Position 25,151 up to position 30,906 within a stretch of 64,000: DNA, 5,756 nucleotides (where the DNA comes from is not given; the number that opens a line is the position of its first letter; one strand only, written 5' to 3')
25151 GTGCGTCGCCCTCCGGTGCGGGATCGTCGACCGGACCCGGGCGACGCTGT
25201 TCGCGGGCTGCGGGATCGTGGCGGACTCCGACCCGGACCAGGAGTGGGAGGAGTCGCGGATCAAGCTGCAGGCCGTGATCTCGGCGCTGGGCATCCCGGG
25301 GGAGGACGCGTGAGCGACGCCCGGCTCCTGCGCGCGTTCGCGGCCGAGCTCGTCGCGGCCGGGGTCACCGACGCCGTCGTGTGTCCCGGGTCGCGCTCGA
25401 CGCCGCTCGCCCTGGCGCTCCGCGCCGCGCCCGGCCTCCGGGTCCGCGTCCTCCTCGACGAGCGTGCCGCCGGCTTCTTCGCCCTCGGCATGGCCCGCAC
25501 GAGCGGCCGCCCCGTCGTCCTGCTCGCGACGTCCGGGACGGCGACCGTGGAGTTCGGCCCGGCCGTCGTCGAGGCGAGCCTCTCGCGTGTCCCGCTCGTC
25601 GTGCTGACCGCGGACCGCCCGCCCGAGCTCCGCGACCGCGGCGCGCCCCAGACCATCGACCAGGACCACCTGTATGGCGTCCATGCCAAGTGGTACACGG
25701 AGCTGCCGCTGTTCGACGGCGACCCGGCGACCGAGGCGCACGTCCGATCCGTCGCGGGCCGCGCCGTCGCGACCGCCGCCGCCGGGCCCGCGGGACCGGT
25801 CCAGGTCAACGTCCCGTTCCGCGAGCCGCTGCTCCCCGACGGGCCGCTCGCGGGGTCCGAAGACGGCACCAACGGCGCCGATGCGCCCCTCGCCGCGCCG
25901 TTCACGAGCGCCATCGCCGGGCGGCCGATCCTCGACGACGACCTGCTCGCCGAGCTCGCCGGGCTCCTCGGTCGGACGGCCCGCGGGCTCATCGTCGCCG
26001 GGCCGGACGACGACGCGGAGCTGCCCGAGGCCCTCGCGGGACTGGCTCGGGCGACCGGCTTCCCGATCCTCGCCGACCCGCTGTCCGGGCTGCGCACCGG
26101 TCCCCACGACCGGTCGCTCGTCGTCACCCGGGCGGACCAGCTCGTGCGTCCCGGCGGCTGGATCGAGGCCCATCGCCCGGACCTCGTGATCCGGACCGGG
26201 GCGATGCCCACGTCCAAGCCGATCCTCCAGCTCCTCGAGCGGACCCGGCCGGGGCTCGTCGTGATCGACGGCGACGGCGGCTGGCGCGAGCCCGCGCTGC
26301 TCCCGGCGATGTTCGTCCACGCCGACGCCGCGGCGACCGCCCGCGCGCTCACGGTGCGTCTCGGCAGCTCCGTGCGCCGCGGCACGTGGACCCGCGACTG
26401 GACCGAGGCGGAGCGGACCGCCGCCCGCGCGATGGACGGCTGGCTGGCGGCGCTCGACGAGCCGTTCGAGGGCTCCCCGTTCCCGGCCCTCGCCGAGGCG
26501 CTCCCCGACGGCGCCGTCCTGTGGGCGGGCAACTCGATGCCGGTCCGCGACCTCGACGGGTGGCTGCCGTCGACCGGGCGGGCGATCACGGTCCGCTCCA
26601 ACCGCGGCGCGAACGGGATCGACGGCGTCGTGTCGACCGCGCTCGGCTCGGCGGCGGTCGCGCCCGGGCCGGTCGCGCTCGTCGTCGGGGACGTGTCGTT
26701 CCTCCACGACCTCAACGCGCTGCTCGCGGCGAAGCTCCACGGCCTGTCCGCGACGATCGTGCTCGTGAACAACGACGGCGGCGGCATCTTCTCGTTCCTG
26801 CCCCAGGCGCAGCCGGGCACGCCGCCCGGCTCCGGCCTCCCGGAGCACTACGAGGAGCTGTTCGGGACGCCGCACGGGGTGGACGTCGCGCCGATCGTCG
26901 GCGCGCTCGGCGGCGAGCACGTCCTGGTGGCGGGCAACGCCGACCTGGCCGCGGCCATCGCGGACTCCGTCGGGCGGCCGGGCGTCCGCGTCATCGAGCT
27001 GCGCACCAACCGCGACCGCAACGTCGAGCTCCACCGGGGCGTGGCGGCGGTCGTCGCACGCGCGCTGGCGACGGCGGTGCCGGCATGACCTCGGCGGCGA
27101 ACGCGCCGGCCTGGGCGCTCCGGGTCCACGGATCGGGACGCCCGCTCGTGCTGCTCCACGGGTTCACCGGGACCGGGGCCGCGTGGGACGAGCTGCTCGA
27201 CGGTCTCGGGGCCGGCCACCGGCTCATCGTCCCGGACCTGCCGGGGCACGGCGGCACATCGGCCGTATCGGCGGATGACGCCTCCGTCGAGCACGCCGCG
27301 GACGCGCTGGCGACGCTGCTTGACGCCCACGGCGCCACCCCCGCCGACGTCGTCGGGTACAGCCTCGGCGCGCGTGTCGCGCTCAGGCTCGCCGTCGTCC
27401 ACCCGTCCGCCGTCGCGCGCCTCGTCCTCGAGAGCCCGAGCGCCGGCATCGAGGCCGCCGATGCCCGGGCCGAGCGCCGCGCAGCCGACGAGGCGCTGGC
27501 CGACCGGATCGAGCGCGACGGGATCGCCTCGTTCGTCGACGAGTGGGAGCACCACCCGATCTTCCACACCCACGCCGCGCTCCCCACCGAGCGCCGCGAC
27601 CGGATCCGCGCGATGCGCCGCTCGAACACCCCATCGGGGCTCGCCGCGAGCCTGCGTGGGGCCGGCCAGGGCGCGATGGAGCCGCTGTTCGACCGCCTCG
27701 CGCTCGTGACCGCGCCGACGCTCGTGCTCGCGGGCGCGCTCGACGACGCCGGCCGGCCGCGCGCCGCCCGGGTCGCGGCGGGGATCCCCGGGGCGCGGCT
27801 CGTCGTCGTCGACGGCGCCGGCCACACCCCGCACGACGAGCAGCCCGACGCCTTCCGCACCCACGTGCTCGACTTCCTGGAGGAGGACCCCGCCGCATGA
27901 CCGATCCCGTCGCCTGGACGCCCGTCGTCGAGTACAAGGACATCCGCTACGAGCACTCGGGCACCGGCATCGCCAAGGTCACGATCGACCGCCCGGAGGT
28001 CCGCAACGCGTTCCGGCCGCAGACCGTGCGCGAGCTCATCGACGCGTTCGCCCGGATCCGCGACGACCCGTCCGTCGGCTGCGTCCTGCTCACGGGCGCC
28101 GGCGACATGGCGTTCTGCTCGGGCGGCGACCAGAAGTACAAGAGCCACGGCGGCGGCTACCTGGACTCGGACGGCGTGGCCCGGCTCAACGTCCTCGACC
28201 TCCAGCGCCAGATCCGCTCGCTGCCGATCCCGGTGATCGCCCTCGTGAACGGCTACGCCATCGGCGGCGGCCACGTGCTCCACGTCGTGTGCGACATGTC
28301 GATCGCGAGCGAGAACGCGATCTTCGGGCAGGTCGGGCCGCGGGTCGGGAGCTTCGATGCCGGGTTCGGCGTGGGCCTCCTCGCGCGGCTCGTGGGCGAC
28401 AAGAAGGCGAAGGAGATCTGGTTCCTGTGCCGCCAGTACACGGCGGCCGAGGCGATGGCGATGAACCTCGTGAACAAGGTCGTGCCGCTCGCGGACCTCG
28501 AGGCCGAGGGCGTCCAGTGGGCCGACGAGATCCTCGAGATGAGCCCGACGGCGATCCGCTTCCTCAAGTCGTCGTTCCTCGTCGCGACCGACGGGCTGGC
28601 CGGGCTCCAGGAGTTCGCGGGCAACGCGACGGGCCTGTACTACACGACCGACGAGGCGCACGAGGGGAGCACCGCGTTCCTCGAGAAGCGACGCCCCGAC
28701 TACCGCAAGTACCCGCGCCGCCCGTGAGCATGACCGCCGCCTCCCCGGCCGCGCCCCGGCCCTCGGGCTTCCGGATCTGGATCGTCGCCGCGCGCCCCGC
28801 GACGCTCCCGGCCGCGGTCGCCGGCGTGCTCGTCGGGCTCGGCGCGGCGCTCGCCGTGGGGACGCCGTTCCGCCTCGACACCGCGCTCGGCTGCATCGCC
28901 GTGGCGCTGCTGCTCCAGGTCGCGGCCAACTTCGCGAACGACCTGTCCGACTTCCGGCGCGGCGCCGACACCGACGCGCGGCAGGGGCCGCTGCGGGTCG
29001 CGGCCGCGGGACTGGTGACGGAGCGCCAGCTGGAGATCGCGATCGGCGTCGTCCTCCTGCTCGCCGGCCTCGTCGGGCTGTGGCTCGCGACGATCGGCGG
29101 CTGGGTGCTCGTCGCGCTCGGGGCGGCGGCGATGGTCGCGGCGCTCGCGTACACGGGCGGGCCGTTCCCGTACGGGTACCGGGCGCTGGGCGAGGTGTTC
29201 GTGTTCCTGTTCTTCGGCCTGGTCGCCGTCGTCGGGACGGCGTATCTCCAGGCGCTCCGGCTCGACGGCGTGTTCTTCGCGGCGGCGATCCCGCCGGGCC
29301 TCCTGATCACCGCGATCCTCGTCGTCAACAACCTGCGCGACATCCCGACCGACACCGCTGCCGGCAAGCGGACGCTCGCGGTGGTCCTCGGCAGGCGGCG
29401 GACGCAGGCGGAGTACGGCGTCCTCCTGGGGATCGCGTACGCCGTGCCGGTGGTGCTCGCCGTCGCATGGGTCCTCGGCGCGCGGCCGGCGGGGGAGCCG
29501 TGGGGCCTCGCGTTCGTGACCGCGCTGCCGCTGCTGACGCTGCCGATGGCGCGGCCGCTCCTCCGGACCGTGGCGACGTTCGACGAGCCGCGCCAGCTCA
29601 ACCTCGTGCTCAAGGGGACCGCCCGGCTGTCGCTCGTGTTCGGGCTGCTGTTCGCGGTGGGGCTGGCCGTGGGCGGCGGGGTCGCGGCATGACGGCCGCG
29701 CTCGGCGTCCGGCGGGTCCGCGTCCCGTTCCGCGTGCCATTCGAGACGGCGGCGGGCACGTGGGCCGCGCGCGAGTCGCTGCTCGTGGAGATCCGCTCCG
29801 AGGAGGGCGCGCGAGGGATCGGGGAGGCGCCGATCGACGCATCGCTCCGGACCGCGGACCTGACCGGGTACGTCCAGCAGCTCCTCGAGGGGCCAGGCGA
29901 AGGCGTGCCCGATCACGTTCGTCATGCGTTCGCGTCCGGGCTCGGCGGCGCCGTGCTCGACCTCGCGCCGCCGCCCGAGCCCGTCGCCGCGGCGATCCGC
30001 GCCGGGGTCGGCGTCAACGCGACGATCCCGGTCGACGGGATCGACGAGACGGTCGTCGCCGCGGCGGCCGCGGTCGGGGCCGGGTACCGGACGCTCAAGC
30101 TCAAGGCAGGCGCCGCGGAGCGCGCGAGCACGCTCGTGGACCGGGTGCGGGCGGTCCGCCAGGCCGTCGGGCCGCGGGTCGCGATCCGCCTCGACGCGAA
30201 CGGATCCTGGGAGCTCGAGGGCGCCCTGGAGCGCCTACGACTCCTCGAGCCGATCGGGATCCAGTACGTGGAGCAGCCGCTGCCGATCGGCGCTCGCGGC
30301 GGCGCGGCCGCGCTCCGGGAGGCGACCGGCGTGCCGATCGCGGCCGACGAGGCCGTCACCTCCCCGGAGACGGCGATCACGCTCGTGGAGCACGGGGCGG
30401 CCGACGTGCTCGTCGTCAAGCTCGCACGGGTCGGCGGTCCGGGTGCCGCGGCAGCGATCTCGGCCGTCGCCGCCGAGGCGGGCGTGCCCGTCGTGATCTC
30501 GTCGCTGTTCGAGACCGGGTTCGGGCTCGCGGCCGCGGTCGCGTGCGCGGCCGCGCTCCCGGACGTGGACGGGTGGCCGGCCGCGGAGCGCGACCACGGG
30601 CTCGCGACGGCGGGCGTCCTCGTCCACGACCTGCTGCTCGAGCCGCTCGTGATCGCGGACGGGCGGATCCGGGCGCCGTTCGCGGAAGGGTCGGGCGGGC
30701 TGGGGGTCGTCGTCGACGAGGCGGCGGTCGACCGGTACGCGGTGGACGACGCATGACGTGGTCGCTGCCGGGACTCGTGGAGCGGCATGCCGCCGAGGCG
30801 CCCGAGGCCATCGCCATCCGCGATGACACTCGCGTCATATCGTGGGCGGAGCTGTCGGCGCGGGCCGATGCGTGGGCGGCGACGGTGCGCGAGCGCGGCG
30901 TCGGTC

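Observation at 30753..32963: MenE fused in frame to a complete alpha/beta-hydrolase: candidate for the missing DHNA-CoA thioesterase step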

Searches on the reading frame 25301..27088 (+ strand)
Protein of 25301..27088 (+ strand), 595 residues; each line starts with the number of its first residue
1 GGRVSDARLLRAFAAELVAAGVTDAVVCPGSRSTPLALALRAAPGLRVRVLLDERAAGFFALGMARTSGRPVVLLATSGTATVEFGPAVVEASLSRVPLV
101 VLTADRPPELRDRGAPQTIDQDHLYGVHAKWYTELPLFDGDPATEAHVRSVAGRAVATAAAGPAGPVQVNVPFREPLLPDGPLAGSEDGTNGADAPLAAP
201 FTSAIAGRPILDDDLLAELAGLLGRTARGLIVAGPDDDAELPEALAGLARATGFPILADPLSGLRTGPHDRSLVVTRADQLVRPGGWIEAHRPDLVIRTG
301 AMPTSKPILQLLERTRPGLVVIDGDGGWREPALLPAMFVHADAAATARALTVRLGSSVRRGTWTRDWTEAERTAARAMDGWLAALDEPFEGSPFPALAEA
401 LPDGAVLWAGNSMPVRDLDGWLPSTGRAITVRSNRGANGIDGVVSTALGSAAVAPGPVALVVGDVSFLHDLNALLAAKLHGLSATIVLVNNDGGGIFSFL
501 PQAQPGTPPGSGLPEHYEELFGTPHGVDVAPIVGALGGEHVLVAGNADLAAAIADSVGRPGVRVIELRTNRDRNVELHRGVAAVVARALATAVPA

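Call 8: search_protein_families(library=ncbifam, proteins=[window:25301-27088:+], max_evalue=0.00001)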
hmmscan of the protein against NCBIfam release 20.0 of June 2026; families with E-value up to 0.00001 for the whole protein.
window:25301-27088:+ (595 aa): 20 families
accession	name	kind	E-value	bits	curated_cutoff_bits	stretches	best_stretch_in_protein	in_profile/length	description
TIGR00173.1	menD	equivalog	3.2e-130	435.2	244.2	1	10-452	3-434/435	2-succinyl-5-enolpyruvyl-6-hydroxy-3-cyclohexene-1-carboxylic-acid synthase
NF006016.1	PRK08155.1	equivalog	8.4e-16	57.5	870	1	20-172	16-161/554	acetolactate synthase large subunit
NF004772.0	PRK06112.1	subfamily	2.9e-15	55.6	673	1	31-256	34-244/578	acetolactate synthase catalytic subunit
NF006052.0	PRK08199.1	subfamily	9e-15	54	539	1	13-572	14-540/559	thiamine pyrophosphate protein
NF006122.0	PRK08266.1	subfamily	6.3e-13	48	571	1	12-374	9-345/543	hypothetical protein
NF006187.0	PRK08322.1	equivalog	7.5e-10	37.8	509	1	19-135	14-129/548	acetolactate synthase large subunit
NF008431.0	PRK11269.1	equivalog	1.9e-09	36.6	791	1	12-173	9-164/591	glyoxylate carboligase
NF006524.0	PRK08978.1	equivalog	1.7e-08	33.2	738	1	16-172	10-158/548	acetolactate synthase 2 catalytic subunit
TIGR00118.1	acolac_lg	equivalog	3.5e-08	32.4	538.35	1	29-172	23-158/557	biosynthetic-type acetolactate synthase large subunit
NF005712.0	PRK07524.1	subfamily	4.4e-08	32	500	1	46-493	41-464/536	5-guanidino-2-oxopentanoate decarboxylase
TIGR04377.1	myo_inos_iolD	equivalog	1e-07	31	715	1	336-575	335-580/616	3D-(3,5/4)-trihydroxycyclohexane-1,2-dione acylhydrolase (decyclizing)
NF005713.0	PRK07525.1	subfamily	1.5e-07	30.2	620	1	12-172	11-162/592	sulfoacetaldehyde acetyltransferase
NF005470.0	PRK07064.1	equivalog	2.3e-07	30.3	495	0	35-172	33-166/552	thiamine pyrophosphate-binding protein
NF006581.0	PRK09107.1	equivalog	2.8e-07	29.2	974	1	17-172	21-169/595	acetolactate synthase 3 large subunit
TIGR03457.1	sulphoacet_xsc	equivalog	9.2e-07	27.6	676.4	1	12-172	7-158/579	sulfoacetaldehyde acetyltransferase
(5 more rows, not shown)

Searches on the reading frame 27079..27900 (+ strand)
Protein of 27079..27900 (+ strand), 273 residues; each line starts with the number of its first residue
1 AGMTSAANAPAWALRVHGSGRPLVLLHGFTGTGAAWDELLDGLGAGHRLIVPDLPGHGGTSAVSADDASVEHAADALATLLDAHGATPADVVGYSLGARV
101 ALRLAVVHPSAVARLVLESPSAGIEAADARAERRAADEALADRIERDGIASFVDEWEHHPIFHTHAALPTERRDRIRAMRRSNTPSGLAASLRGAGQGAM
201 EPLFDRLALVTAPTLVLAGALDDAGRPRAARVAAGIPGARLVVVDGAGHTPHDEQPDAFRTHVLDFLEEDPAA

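Call 8: search_protein_families(library=ncbifam, proteins=[window:27079-27900:+], max_evalue=0.00001)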
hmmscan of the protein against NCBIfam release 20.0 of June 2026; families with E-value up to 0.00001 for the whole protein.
window:27079-27900:+ (273 aa): 26 families (the best 25 are shown)
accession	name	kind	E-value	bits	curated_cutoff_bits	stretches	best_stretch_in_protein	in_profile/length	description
TIGR03695.1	menH_SHCHC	equivalog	5.4e-65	219.3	208.55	1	21-268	3-252/252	2-succinyl-6-hydroxy-2,4-cyclohexadiene-1-carboxylate synthase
NF008340.0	PRK11126.1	equivalog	2.6e-36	125.2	261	1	22-268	16-252/255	2-succinyl-6-hydroxy-2,4-cyclohexadiene-1-carboxylate synthase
NF051488.1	bifunc_PcaDC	exception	3.3e-33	115.3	390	1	15-270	5-253/375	bifunctional 3-oxoadipate enol-lactonase/4-carboxymuconolactone decarboxylase PcaDC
TIGR02427.1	protocat_pcaD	equivalog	2.4e-32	112.3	255.85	1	17-268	9-251/251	3-oxoadipate enol-lactonase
NF051487.1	bifunc_PcaCD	exception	3.7e-29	102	430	1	19-268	171-412/413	bifunctional 4-carboxymuconolactone decarboxylase/3-oxoadipate enol-lactonase PcaCD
TIGR03056.1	bchO_mg_che_rel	equivalog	7.1e-29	100.7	172.55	2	11-111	17-119/278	alpha/beta fold hydrolase BchO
NF011457.0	PRK14875.1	equivalog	6e-27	94.6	307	1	12-268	124-370/372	acetoin dehydrogenase dihydrolipoyllysine-residue acetyltransferase subunit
TIGR01738.1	bioH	equivalog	1e-22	81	206.95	1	20-266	3-244/245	pimeloyl-ACP methyl ester esterase BioH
TIGR03611.1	RutD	equivalog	5.6e-17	62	238.5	1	20-269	13-257/258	pyrimidine utilization protein D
NF045632.1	hydroxlase_HsaD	equivalog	3.3e-16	59.1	400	1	19-268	33-289/290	4,5:9,10-diseco-3-hydroxy-5,9,17-trioxoandrosta-1(10),2-diene-4-oate hydrolase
NF052614.1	AB_fold_OlsI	equivalog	6.6e-15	55.4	385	1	64-269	65-257/272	ornithine lipid biosynthesis O-acyltransferase OlsI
NF050089.1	i_nPHAscl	equivalog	1.3e-14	53.9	300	1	18-119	16-116/288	intracellular short-chain-length polyhydroxyalkanoate depolymerase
TIGR03343.1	biphenyl_bphD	equivalog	4.9e-13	48.9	462.15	1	18-268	28-281/282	2-hydroxy-6-oxo-6-phenylhexa-2,4-dienoate hydrolase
NF007954.0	PRK10673.1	equivalog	4.8e-11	42.4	399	1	19-117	15-111/255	esterase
NF052610.1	macro_16_ester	equivalog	5.3e-09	35.8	420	1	67-255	74-268/281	alpha/beta fold macrolide esterase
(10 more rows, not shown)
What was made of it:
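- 27085..27900 (+): menH (canonical SHCHC synthase). TIGR03695 219.3 bits, above cut-off 208.55 (call 8).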

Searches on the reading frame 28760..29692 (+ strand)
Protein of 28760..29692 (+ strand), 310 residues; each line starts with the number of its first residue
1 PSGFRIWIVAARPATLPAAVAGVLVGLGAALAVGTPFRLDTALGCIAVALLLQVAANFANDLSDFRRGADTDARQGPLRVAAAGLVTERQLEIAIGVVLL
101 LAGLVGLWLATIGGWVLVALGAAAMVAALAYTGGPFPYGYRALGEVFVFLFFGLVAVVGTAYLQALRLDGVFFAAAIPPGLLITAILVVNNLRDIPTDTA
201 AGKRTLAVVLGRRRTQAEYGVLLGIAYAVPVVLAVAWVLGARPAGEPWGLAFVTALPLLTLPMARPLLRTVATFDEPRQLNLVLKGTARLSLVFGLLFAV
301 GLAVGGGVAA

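Call 8: search_protein_families(library=ncbifam, proteins=[window:28760-29692:+], max_evalue=0.00001)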
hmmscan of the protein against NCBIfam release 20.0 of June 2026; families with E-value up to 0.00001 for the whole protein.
window:28760-29692:+ (310 aa): 13 families
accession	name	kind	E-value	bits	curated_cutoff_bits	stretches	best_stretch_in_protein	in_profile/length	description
NF004751.0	PRK06080.1-3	equivalog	2.2e-91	306.5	264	1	4-304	10-295/296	1,4-dihydroxy-2-naphthoate polyprenyltransferase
TIGR00751.1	menA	equivalog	2.5e-63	214.2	102.15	1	12-301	1-284/284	1,4-dihydroxy-2-naphthoate octaprenyltransferase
NF004750.0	PRK06080.1-2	equivalog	8.9e-63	212.4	346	1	4-304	6-300/301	1,4-dihydroxy-2-naphthoate polyprenyltransferase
NF004749.0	PRK06080.1-1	equivalog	6.5e-46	156.9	277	1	3-304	18-307/311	1,4-dihydroxy-2-naphthoate polyprenyltransferase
NF004754.0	PRK06080.1-6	equivalog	1.9e-42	145.8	522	1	5-304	10-303/308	1,4-dihydroxy-2-naphthoate polyprenyltransferase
NF004753.0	PRK06080.1-5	equivalog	2.9e-33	115.4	555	1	10-305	17-306/312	1,4-dihydroxy-2-naphthoate polyprenyltransferase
NF009926.0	PRK13387.1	equivalog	4.3e-30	104.9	316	1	11-303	10-312/317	1,4-dihydroxy-2-naphthoate polyprenyltransferase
NF004617.0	PRK05951.1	equivalog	1.1e-26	93.7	239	1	12-301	22-296/306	prenyltransferase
TIGR02235.1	menA_cyano-plnt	equivalog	1.2e-25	90.4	225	1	7-303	2-284/285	2-carboxy-1,4-naphthoquinone phytyltransferase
NF004752.0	PRK06080.1-4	subfamily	3.3e-17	63.1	289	1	43-235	42-241/300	1,4-dihydroxy-2-naphthoate polyprenyltransferase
NF009058.0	PRK12392.1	subfamily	2.1e-07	30.3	494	1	58-239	67-251/333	bacteriochlorophyll c synthase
TIGR01476.1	chlor_syn_BchG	subfamily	2.8e-07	30.3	212.3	1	30-299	23-278/283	(bacterio)chlorophyll synthase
NF009522.0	PRK12883.1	equivalog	4.4e-06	26.4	353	1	11-236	10-219/279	geranylgeranylglycerol-phosphate geranylgeranyltransferase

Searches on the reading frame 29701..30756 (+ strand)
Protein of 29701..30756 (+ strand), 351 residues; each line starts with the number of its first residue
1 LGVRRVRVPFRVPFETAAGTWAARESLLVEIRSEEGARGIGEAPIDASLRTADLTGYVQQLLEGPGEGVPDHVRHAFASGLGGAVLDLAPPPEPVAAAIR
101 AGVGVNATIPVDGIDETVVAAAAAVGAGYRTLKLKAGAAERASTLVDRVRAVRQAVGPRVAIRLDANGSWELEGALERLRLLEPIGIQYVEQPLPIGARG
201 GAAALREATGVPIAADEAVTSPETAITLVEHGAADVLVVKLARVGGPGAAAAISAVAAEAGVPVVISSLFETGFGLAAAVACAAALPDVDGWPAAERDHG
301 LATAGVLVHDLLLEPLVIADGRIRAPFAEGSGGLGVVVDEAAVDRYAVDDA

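Call 8: search_protein_families(library=ncbifam, proteins=[window:29701-30756:+], max_evalue=0.00001)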
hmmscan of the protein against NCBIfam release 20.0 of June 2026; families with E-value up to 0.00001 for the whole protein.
window:29701-30756:+ (351 aa): 15 families
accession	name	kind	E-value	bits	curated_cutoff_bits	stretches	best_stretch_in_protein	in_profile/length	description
NF002782.0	PRK02901.1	equivalog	1e-43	149.6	288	1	96-326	72-291/328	o-succinylbenzoate synthase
TIGR02534.1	mucon_cyclo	subfamily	6.6e-36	124.1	334.95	1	96-347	124-366/368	muconate/chloromuconate family cycloisomerase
TIGR01927.1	menC_gam_Gplu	equivalog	5.3e-32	111.3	130.55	1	5-286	2-282/307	o-succinylbenzoate synthase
NF002739.0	PRK02714.1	equivalog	2e-27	96.5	259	1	122-287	127-291/320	o-succinylbenzoate synthase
TIGR01928.1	menC_lowGC_arch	equivalog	1.5e-26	93.2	200.65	1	109-284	129-298/325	o-succinylbenzoate synthase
NF047820.1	TalGalacDh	equivalog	2.1e-23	82.9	500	1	114-281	152-318/371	L-talarate/galactarate dehydratase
NF042940.1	racemase_DgcA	equivalog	7.8e-23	81.2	400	1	108-309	121-315/323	N-acetyl-D-Glu racemase DgcA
NF041118.1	A_G_epim_Thtga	equivalog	6.8e-18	64.9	500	1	103-284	128-307/341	L-Ala-D/L-Glu epimerase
NF011708.0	PRK15129.1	equivalog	7.5e-17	61.3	343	1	103-291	119-300/321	L-Ala-D/L-Glu epimerase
NF003473.0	PRK05105.1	equivalog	4.1e-16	58.9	236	1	127-285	134-289/331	o-succinylbenzoate synthase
NF040790.2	glucon_galact_dh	equivalog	6.1e-16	58.2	750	1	146-349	178-372/390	bifunctional D-gluconate/D-galactonate dehydratase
NF040866.1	AraD_Arch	equivalog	9e-16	57.8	650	1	122-348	157-371/372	arabinonate dehydratase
NF010624.0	PRK14017.1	equivalog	3.7e-12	46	311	1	99-346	110-360/382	galactonate dehydratase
NF043002.1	HProlDhtase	equivalog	6.6e-12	45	500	1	126-283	156-308/366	cis-3-hydroxy-L-proline dehydratase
TIGR03247.1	glucar-dehydr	equivalog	6.4e-08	31.7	828.7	1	119-345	187-404/441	glucarate dehydratase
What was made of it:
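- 29689..30756 (+): menC (o-succinylbenzoate synthase, divergent). Best NCBIfam hit is OSB synthase NF002782, 149.6 bits (below its cut-off of 288), with MR_MLE-family hits (call 8).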
